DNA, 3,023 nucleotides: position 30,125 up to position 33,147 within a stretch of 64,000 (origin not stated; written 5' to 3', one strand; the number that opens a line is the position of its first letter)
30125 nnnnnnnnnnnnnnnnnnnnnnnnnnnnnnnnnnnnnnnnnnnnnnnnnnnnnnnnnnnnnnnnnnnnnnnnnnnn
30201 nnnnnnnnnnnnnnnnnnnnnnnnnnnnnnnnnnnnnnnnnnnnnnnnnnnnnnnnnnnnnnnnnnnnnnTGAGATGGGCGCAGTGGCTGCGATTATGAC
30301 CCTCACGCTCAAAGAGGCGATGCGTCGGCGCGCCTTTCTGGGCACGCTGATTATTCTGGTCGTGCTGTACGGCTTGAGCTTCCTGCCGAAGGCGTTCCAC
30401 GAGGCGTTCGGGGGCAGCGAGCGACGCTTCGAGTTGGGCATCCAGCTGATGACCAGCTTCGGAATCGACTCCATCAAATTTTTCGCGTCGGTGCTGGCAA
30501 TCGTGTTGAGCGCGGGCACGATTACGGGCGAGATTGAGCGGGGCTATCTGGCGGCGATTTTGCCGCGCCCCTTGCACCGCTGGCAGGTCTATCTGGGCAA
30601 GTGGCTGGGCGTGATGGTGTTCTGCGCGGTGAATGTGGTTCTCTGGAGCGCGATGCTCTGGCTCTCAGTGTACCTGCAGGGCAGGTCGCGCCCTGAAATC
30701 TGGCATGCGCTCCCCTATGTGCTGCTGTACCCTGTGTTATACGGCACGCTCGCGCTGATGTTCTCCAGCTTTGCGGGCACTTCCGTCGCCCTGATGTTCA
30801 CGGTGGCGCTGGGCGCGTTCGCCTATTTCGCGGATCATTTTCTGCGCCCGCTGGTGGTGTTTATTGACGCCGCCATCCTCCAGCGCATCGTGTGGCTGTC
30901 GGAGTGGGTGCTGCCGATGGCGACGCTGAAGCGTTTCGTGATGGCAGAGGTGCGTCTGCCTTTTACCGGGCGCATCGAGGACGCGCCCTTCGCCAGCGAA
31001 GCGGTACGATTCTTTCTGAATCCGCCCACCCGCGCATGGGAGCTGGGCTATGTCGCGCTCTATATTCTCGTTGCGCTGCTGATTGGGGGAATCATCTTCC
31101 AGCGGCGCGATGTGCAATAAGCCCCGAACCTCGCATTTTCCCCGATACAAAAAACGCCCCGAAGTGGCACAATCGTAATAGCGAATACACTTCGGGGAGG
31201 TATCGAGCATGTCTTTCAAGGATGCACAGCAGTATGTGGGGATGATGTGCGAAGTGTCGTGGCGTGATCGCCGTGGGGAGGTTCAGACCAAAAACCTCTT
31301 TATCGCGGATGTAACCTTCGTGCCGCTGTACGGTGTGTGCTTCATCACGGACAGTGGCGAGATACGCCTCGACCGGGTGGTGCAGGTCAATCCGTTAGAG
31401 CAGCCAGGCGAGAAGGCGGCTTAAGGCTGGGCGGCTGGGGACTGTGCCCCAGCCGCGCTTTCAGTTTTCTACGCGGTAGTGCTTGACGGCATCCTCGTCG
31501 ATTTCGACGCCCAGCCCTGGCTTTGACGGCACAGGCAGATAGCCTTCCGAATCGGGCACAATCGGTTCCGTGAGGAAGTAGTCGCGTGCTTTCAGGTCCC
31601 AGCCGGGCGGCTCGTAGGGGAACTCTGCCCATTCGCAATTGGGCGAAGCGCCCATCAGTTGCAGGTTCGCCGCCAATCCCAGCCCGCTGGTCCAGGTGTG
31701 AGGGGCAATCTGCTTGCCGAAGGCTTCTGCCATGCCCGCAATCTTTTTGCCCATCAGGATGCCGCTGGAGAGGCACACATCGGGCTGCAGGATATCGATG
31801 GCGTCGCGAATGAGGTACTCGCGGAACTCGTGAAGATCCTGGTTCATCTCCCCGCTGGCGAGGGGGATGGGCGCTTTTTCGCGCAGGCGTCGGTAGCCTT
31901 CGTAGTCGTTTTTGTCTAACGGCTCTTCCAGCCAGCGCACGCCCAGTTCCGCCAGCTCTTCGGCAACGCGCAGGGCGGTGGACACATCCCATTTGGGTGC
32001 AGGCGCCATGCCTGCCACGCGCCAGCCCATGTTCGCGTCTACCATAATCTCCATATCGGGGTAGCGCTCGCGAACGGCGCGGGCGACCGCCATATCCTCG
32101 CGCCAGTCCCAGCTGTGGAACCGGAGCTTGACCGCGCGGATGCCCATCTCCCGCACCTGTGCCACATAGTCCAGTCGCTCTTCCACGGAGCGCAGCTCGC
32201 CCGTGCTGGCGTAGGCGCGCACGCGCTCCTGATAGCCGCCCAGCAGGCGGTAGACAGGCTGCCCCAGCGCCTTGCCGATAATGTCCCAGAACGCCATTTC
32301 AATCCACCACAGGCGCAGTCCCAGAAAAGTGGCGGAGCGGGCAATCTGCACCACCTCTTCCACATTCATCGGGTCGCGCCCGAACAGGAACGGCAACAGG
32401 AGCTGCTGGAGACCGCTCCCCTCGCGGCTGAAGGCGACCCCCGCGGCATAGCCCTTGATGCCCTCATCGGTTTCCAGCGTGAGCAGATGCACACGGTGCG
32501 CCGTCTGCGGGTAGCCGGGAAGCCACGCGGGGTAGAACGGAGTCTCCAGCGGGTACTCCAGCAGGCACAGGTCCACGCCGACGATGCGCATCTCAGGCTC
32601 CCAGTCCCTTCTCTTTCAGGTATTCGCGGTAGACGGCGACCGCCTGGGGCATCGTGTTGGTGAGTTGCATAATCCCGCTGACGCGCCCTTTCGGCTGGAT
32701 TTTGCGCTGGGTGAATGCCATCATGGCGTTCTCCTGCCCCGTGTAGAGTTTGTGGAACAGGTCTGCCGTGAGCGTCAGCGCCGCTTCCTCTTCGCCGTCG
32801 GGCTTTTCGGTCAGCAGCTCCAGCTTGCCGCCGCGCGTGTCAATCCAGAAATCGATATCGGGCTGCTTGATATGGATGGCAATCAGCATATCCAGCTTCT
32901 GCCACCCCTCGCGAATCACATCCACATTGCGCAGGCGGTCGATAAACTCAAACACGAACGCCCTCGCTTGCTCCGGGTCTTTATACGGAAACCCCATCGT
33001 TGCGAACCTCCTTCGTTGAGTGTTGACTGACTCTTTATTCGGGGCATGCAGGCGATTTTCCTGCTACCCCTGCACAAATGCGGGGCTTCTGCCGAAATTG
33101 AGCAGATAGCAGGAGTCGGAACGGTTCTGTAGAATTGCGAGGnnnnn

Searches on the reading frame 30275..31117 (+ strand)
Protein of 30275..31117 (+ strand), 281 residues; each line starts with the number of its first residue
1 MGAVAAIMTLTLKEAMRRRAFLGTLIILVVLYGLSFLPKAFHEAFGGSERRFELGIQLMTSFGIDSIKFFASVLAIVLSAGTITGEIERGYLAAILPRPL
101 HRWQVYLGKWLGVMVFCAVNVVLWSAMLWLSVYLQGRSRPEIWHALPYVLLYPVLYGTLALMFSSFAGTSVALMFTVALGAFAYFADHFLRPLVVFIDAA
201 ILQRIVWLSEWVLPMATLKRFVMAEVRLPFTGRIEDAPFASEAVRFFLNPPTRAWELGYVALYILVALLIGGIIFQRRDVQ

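Call 17: search_protein_families(library=ncbifam, proteins=[window:30275-31117:+], max_evalue=0.001)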
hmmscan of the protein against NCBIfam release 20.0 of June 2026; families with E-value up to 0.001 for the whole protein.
window:30275-31117:+ (281 aa): 1 family
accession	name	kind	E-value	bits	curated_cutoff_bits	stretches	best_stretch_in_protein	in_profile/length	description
NF041647.1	ABC_perm_CPBP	equivalog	0.00025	19.9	435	1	81-181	211-310/636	ABC transporter permease subunit/CPBP intramembrane protease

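Call 18: search_protein_families(library=pfam, proteins=[window:30275-31117:+], max_evalue=0.01)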
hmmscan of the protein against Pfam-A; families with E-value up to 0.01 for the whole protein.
window:30275-31117:+ (281 aa): 2 families
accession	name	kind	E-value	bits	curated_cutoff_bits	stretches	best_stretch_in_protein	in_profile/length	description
PF12679.13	ABC2_membrane_2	-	1.5e-17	64.2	27.2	1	10-280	6-283/283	ABC-2 family transporter protein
PF12730.13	ABC2_membrane_4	-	0.009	16.4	27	1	24-179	18-171/179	ABC-2 family transporter protein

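Call 63: search_solved_structures(query=window:30275-31117:+, max_evalue=1)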
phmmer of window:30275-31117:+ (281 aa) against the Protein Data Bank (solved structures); distinct sequences matched with E-value up to 1: 1.
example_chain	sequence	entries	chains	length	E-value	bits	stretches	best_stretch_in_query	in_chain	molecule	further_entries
2m67_A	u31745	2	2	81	0.31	13.9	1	147-201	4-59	MerF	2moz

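Call 67: find_homologous_proteins(query=window:30275-31117:+, max_evalue=0.00001)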
Query window:30275-31117:+ (281 aa): 69 proteins with E <= 0.00001 among 3517 candidates.
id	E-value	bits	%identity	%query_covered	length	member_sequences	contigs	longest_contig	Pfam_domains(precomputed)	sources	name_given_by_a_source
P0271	1.8e-175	600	99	100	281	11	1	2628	PF12679.14,PF10920.16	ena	-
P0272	3.8e-135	468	76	99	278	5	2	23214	PF12679.14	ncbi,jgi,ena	ncbi:MAG: hypothetical protein C4337_02375 [Armatimonadota bacterium]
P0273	5.2e-133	461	75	99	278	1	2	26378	PF12679.14,PF10920.16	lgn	-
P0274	5.5e-118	412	68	99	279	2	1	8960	PF12679.14,PF10920.16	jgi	jgi:ABC-type transport system involved in multi-copper enzyme maturation permease subunit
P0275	2.0e-117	410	70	98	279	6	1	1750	PF12679.14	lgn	-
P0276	6.0e-117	408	68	99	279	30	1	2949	PF12679.14,PF10920.16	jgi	jgi:Cu-processing system permease protein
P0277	2.2e-116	406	69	98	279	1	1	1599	PF12679.14,PF10920.16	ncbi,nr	ncbi:MAG: ABC transporter permease [Fimbriimonadales bacterium]|nr:ABC transporter permease [Fimbrii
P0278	5.6e-116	405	69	98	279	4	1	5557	PF12679.14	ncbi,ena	-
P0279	1.6e-113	397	66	98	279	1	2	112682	PF12679.14,PF10920.16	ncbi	-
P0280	6.7e-113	395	68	98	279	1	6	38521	PF12679.14,PF10920.16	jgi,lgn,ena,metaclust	metaclust:\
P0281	1.5e-112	394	66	98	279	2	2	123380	PF12679.14,PF10920.16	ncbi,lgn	-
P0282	1.7e-112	394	67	98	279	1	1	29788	PF12679.14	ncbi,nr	ncbi:MAG: ABC transporter permease [Fimbriimonadales bacterium]|nr:ABC transporter permease [Fimbrii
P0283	2.1e-112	393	67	98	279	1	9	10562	PF12679.14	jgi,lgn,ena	-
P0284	2.5e-112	393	66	99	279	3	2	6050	PF12679.14,PF10920.16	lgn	-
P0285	3.1e-112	393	66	98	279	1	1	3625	PF12679.14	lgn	-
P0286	3.1e-112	393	68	98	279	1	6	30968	PF12679.14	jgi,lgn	jgi:ABC-type transport system involved in multi-copper enzyme maturation permease subunit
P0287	4.2e-112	392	66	99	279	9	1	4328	PF12679.14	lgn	-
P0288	5.1e-112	392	68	98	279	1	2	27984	PF12679.14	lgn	-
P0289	1.5e-111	391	66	98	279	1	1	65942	PF12679.14,PF10920.16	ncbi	ncbi:MAG: ABC transporter permease [Armatimonadota bacterium]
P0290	5.6e-111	389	65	100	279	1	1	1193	PF12679.14,PF10920.16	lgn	-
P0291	5.7e-111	389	68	98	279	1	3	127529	PF12679.14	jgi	jgi:ABC-type transport system involved in multi-copper enzyme maturation permease subunit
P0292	6.7e-111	388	67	98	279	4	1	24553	PF12679.14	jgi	-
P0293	8.8e-111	388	68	98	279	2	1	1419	PF12679.14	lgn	-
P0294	1.4e-110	387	66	98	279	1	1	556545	PF12679.14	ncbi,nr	ncbi:MAG: hypothetical protein KatS3mg016_0500 [Fimbriimonadales bacterium]|nr:MAG: hypothetical pro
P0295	1.0e-109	385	66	99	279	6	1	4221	PF12679.14,PF10920.16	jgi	jgi:ABC-type transport system involved in multi-copper enzyme maturation permease subunit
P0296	1.7e-108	380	63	99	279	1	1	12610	PF12679.14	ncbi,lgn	ncbi:MAG: ABC transporter permease subunit [Fimbriimonadales bacterium]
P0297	2.1e-108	380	66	100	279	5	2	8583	PF12679.14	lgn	-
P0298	4.3e-108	379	64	97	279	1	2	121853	PF12679.14,PF10920.16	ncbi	-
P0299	4.7e-107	376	63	99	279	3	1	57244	PF12679.14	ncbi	-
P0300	2.1e-106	374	64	98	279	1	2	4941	PF12679.14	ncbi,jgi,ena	-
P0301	3.6e-106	373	64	97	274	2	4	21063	PF12679.14,PF10920.16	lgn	-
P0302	1.3e-102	361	74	78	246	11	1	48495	PF12679.14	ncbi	ncbi:MAG: ABC transporter permease, partial [Fimbriimonadales bacterium]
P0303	3.3e-97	344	61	97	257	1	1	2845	PF12679.14,PF10920.16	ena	-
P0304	4.7e-94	333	71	75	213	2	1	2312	PF12679.14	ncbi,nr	ncbi:MAG: ABC transporter permease, partial [Fimbriimonadales bacterium]|nr:ABC transporter permease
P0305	1.6e-89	318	56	98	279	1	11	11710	PF12679.14,PF12698.14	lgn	-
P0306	3.9e-87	310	52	98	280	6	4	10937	PF12679.14,PF10920.16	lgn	-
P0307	8.0e-82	293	73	66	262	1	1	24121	PF12679.14,PF10920.16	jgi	jgi:hypothetical protein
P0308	2.6e-79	285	67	70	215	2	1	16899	PF12679.14,PF10920.16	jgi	jgi:ABC-type transport system involved in multi-copper enzyme maturation permease subunit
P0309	1.5e-75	272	49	98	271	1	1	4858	PF12679.14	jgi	jgi:ABC-type transport system involved in multi-copper enzyme maturation permease subunit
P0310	2.6e-75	272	48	98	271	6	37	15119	PF12679.14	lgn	-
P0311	5.7e-73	264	47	98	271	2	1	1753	PF12679.14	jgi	-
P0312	2.3e-71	259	76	56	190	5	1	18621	PF12679.14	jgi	jgi:ABC-type transport system involved in multi-copper enzyme maturation permease subunit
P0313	4.5e-62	228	69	57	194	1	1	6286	PF12679.14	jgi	jgi:hypothetical protein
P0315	2.2e-44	170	38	100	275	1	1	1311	PF12679.14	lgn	-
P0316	1.4e-43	168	38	100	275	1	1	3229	PF12679.14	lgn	-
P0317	2.6e-41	160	38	100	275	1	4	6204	PF12679.14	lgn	-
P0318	3.4e-40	156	37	100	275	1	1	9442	PF12679.14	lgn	-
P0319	2.7e-38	150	36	98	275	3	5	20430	PF12679.14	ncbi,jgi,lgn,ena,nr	ncbi:MAG TPA: ABC transporter permease [Armatimonadaceae bacterium]|jgi:ABC-type transport system in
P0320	4.7e-38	149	37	99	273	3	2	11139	PF12679.14,PF12698.14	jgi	-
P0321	8.6e-38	149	38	96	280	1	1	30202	PF12679.14,PF12730.14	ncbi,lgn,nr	ncbi:MAG: ABC transporter permease [Armatimonadetes bacterium]|nr:ABC transporter permease [Armatimo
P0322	3.4e-37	147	41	78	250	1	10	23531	PF12679.14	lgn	-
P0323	3.2e-36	143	36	99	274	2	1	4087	PF12679.14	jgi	jgi:hypothetical protein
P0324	1.0e-35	142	35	100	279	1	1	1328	PF12679.14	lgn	-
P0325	1.5e-34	138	35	100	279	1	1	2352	PF12679.14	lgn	-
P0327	4.5e-32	130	34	100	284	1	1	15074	PF12679.14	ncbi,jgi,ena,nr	ncbi:MAG: ABC transporter permease subunit [Armatimonadetes bacterium]|nr:ABC transporter permease s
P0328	2.8e-28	117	34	99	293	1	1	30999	PF12679.14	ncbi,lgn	-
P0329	2.6e-27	114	32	99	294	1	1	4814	PF12679.14,PF10920.16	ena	-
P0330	4.5e-27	113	32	99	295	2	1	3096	PF12679.14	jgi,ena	-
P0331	2.9e-26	111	32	99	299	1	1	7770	PF12679.14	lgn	-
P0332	3.8e-26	110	34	99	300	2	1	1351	PF12679.14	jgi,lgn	jgi:ABC-type transport system involved in multi-copper enzyme maturation permease subunit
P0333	2.3e-25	108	32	82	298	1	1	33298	PF12679.14,PF10920.16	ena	-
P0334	1.8e-23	102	32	99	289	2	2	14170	PF12679.14,PF10920.16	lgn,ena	-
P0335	2.9e-22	98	32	99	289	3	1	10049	PF12679.14,PF10920.16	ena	-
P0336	1.6e-20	92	32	100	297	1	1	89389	PF12679.14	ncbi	-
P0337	4.7e-13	67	28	98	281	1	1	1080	PF12679.14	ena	-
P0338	1.5e-11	63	28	97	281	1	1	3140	PF13346.13,PF12679.14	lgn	-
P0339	7.2e-6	44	27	76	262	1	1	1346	PF12679.14,PF01061.30,PF12730.14,PF12698.14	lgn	-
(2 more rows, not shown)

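Call 68: find_encoding_contigs(protein=P0319, flank=6000, max_places=1)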
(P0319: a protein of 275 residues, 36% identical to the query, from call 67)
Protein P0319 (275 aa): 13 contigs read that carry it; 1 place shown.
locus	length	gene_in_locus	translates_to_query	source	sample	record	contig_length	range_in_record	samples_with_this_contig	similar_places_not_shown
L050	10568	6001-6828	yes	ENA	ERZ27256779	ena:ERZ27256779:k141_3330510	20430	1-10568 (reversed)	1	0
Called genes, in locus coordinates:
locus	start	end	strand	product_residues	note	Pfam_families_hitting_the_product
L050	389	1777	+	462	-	PF07660:STN (faint)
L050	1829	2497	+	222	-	PF07638:Sigma70_ECF (weak), PF04542:Sigma70_r2, PF08281:Sigma70_r4_2, PF04545:Sigma70_r4, PF13384:HTH_23 (faint)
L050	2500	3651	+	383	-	-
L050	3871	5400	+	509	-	PF00515:TPR_1 (faint), PF07719:TPR_2 (faint), PF23914:TPR_CcmH_CycH, PF13432:TPR_16, PF14559:TPR_19, PF13424:TPR_12 (weak), PF13428:TPR_14 (weak), PF14559:TPR_19 (weak), +7 more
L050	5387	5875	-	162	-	PF00903:Glyoxalase, PF12681:Glyoxalase_2 (faint), PF13669:Glyoxalase_4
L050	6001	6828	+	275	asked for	PF12679:ABC2_membrane_2 (weak)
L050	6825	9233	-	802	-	PF00403:HMA, PF00122:E1-E2_ATPase, PF00702:Hydrolase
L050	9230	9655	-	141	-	PF01022:HTH_5, PF12840:HTH_20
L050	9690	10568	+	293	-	?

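Call 69: find_encoding_contigs(protein=P0321, flank=6000, max_places=1)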
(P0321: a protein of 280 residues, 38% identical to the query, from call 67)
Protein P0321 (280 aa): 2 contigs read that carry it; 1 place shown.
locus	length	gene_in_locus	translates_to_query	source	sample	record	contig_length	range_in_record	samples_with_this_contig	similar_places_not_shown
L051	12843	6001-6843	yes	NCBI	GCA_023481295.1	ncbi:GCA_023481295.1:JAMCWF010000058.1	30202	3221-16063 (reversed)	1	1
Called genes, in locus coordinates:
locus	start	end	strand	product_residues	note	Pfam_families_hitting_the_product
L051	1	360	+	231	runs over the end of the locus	-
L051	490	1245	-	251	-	PF13085:Fer2_3, PF13183:Fer4_8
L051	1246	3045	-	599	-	PF00890:FAD_binding_2, PF01266:DAO (faint), PF03486:HI0933_like (faint), PF07992:Pyr_redox_2 (weak), PF02910:Succ_DH_flav_C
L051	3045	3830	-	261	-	-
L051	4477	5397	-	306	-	PF00106:adh_short (weak), PF01073:3Beta_HSD, PF01370:Epimerase, PF04321:RmlD_sub_bind (faint), PF05368:NmrA, PF07993:NAD_binding_4 (faint), PF13460:NAD_binding_10, PF16363:GDP_Man_Dehyd (weak)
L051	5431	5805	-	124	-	PF01521:Fe-S_biosyn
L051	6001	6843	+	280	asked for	PF12679:ABC2_membrane_2, PF12730:ABC2_membrane_4 (weak)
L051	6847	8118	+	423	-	PF07690:MFS_1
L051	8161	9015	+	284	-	PF01975:SurE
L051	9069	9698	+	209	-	-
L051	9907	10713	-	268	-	PF01209:Ubie_methyltran (weak), PF13489:Methyltransf_23, PF13649:Methyltransf_25, PF13847:Methyltransf_31, PF08241:Methyltransf_11, PF08242:Methyltransf_12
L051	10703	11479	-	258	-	PF13641:Glyco_tranf_2_3, PF00535:Glycos_transf_2, PF10111:Glyco_tranf_2_2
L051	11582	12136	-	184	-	PF05685:Uma2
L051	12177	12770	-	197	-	PF01327:Pep_deformylase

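Call 70: find_encoding_contigs(protein=P0336, flank=6000, max_places=1)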
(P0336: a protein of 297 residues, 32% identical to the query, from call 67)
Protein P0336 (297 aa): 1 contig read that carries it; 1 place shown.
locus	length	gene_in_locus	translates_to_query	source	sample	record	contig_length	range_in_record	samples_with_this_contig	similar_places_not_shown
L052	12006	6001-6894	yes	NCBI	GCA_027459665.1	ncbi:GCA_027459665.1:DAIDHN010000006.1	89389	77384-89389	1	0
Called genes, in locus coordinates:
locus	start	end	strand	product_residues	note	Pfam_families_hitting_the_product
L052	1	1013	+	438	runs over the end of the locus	PF04055:Radical_SAM, PF13186:SPASM, PF02810:SEC-C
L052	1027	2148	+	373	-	PF17996:CE2_N, PF00657:Lipase_GDSL, PF13472:Lipase_GDSL_2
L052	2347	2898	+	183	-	PF00583:Acetyltransf_1, PF13673:Acetyltransf_10, PF13508:Acetyltransf_7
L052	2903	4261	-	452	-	PF00364:Biotin_lipoyl, PF02817:E3_binding (weak), PF00198:2-oxoacid_dh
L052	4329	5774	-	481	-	PF03415:Peptidase_C11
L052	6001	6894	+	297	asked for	PF12679:ABC2_membrane_2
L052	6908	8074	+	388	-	PF01266:DAO, PF07992:Pyr_redox_2 (faint), PF13450:NAD_binding_8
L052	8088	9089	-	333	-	PF02826:2-Hacid_dh_C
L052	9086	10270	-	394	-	-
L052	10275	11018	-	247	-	PF02463:SMC_N (faint), PF00005:ABC_tran, PF13304:AAA_21 (faint)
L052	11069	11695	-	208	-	PF02687:FtsX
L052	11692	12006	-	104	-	?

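Call 71: find_encoding_contigs(protein=P0310, flank=6000, max_places=1)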
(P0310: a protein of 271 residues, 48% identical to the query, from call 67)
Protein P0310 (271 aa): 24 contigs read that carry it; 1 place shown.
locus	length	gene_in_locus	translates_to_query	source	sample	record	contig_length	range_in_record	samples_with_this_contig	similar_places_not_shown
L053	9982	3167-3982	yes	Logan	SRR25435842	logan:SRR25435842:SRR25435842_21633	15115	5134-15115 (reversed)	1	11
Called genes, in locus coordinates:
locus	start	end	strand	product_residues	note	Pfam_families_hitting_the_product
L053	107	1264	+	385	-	PF07690:MFS_1, PF12832:MFS_1_like (weak)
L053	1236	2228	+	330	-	PF03193:RsgA_GTPase (faint), PF00009:GTP_EFTU (faint), PF01926:MMR_HSR1, PF02421:FeoB_N, PF10662:PduV-EutP (faint), PF00350:Dynamin_N (faint), PF07650:KH_2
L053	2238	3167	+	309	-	PF00005:ABC_tran, PF13304:AAA_21 (weak)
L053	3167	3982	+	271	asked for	PF12679:ABC2_membrane_2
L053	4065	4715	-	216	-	PF07589:PEP_exosort_dom (weak)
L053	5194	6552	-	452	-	PF00202:Aminotran_3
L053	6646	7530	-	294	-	PF02481:DNA_processg_A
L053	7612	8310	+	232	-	-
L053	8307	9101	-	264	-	PF07963:N_methyl, PF07596:SBP_bac_10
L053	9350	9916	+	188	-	PF22381:Staph_reg_Sar_Rot (weak), PF01047:MarR, PF12802:MarR_2, PF13463:HTH_27 (faint)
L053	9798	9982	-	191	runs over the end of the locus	-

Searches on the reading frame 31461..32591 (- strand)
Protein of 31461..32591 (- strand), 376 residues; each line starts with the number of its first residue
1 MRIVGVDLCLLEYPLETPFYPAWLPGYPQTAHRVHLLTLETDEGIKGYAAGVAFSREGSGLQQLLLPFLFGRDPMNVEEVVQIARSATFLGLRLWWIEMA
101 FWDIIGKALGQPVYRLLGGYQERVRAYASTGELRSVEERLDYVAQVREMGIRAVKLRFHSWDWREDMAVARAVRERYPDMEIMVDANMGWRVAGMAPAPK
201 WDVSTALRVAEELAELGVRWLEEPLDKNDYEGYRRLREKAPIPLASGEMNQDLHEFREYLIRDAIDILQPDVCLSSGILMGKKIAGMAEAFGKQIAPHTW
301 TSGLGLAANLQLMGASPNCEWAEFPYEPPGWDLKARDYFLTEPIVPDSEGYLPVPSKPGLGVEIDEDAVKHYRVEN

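Call 18: search_protein_families(library=pfam, proteins=[window:31461-32591:-], max_evalue=0.01)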
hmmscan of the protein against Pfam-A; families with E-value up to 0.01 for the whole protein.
window:31461-32591:- (376 aa): 2 families
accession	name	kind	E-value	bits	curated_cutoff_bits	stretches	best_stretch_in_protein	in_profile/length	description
PF13378.12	MR_MLE_C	-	7.9e-63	212.5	29.4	1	143-368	6-219/219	Enolase C-terminal domain-like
PF02746.21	MR_MLE_N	-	1.6e-10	41.7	22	1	33-118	27-117/117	Mandelate racemase / muconate lactonizing enzyme, N-terminal domain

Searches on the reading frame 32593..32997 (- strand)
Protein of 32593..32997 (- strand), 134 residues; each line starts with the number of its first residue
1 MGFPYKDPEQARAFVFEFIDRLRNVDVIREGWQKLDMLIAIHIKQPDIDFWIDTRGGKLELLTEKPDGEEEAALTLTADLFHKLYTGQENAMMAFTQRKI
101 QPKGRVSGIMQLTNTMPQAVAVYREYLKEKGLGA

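Call 18: search_protein_families(library=pfam, proteins=[window:32593-32997:-], max_evalue=0.01)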
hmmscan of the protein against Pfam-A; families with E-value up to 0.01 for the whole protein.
window:32593-32997:- (134 aa): 2 families
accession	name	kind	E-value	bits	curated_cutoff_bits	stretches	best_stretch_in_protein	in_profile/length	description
PF02036.22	SCP2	-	1e-08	35.9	21.3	1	33-116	17-100/101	SCP-2 sterol transfer family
PF14864.11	Alkyl_sulf_C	-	0.0014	19.3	27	1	33-118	30-115/125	Alkyl sulfatase C-terminal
